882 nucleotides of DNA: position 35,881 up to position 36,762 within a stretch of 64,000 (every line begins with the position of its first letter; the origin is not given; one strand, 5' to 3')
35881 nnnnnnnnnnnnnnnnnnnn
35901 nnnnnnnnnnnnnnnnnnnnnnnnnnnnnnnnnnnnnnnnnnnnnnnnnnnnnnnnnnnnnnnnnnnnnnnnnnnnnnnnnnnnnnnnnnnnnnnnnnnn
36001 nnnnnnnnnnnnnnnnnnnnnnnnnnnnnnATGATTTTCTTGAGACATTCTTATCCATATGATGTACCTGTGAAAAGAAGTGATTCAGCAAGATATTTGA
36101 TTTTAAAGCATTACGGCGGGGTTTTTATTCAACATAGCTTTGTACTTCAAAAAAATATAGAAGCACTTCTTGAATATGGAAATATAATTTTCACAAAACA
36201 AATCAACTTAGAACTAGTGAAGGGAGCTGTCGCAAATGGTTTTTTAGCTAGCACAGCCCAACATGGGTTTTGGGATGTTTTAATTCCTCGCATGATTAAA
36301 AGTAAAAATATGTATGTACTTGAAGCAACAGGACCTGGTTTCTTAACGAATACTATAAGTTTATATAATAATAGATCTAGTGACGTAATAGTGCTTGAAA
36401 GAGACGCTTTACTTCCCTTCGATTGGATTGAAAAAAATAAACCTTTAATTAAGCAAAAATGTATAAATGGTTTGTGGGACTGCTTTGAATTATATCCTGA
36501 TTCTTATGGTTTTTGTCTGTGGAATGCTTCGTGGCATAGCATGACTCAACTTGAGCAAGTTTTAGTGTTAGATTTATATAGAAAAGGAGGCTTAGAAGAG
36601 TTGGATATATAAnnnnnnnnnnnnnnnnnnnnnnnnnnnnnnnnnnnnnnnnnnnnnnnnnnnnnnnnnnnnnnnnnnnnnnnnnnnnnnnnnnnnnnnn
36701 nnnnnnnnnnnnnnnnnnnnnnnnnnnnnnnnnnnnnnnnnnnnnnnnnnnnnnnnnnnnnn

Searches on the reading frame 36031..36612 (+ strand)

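Call 48: search_protein_families(library=pfam, proteins=[window:36031-36612:+], max_evalue=0.01)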
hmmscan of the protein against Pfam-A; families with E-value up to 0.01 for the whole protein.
window:36031-36612:+ (193 aa): 1 family
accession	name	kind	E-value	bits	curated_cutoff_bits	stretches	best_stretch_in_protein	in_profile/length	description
PF04488.21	Gly_transf_sug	-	9.3e-06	26.7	23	1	10-47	50-87/93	Glycosyltransferase sugar-binding region containing DXD motif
